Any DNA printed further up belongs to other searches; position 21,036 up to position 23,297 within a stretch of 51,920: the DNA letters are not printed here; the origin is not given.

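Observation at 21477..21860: PIN (PhoH/YlaK-like) nuclease domain inserted inside the ATPase domain of the first Hsp70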

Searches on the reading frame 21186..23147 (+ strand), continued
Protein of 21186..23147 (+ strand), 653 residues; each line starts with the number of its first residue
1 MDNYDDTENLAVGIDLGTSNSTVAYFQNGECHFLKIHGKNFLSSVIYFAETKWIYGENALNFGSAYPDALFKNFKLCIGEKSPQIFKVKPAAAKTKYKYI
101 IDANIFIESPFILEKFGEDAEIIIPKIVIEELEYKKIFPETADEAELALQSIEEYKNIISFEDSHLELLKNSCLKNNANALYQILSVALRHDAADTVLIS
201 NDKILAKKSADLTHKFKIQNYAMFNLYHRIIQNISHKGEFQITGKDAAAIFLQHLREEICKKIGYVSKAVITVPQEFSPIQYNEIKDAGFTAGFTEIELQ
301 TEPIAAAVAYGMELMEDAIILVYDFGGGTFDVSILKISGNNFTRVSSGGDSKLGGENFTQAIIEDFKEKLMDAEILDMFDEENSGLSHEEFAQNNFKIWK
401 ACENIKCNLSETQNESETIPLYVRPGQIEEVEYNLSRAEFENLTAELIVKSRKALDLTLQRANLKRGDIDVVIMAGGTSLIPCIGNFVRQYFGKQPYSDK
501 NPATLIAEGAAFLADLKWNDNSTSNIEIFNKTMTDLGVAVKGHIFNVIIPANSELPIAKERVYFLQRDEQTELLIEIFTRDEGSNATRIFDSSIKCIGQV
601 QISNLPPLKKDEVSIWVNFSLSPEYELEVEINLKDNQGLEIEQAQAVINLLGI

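Call 69: find_encoding_contigs(protein=P0120, flank=10000, max_places=1)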
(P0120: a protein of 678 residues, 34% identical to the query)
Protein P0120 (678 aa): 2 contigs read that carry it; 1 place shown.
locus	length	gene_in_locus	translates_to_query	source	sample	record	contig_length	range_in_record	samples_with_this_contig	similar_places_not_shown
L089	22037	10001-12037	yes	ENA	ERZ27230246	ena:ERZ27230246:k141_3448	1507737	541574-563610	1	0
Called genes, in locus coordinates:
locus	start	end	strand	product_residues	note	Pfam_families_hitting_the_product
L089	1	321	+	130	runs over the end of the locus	PF01243:PNPOx_N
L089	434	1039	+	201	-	PF02653:BPD_transp_2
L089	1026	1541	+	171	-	PF00005:ABC_tran, PF02463:SMC_N (weak)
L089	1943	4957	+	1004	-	PF00270:DEAD, PF04851:ResIII, PF18766:SWI2_SNF2, PF00271:Helicase_C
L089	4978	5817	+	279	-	PF00226:DnaJ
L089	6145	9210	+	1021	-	PF01935:DUF87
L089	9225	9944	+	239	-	-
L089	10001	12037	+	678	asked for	PF00012:HSP70 (weak), PF13638:PIN_4, PF00012:HSP70, PF06723:MreB_Mbl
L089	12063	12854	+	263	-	-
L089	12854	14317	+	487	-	PF00012:HSP70, PF06723:MreB_Mbl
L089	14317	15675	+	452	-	-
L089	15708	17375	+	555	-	PF00012:HSP70, PF06723:MreB_Mbl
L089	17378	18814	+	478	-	-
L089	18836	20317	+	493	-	PF00012:HSP70, PF06723:MreB_Mbl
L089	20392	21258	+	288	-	PF04055:Radical_SAM, PF13353:Fer4_12 (weak)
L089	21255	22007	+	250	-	PF01272:GreA_GreB (faint)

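Call 70: find_encoding_contigs(protein=P0080, flank=10000, max_places=1)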
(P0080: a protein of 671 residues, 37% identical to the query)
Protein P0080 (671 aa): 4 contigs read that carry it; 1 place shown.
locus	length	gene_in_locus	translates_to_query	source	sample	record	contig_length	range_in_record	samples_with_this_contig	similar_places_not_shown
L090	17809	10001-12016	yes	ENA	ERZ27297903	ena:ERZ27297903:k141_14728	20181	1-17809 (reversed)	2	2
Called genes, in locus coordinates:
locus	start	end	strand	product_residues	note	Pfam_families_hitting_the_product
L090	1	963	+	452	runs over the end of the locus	PF02310:B12-binding, PF04055:Radical_SAM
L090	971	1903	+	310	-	PF04055:Radical_SAM, PF13353:Fer4_12 (faint)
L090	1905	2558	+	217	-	PF01712:dNK, PF02223:Thymidylate_kin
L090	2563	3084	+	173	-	PF01272:GreA_GreB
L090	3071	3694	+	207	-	PF13521:AAA_28 (weak)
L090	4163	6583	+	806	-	PF00350:Dynamin_N, PF01926:MMR_HSR1 (faint)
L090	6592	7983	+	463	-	-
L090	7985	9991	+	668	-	PF00012:HSP70, PF06723:MreB_Mbl, PF13768:VWA_3 (faint), PF00092:VWA, PF13519:VWA_2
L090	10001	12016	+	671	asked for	PF00012:HSP70 (weak), PF06723:MreB_Mbl (faint), PF13638:PIN_4, PF00012:HSP70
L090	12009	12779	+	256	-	-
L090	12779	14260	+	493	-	PF00012:HSP70, PF06723:MreB_Mbl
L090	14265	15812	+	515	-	-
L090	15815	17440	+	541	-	PF00012:HSP70, PF06723:MreB_Mbl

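Call 84: list_cluster_members(proteins=[P0010, P0091, P0094, P0114, P0118])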
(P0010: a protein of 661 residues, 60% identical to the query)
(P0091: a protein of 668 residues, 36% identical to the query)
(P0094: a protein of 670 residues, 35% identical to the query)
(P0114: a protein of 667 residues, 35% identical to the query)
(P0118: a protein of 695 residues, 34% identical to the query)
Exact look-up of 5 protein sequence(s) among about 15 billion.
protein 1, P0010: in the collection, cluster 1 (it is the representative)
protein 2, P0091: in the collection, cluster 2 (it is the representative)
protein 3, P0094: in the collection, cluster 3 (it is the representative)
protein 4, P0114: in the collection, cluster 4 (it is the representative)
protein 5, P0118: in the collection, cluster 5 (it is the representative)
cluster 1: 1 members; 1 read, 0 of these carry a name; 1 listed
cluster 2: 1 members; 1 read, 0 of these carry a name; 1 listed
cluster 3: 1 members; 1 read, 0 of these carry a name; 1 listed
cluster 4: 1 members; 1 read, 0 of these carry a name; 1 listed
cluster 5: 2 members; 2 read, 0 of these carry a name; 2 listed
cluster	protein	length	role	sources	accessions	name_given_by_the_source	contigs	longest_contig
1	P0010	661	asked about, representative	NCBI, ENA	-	-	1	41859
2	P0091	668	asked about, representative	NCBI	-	-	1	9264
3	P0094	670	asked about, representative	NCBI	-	-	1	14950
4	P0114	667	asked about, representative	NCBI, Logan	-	-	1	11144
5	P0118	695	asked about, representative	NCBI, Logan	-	-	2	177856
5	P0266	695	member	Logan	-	-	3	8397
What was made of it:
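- Tried and rejected: (6) list_cluster_members gave no organism names (call 84).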
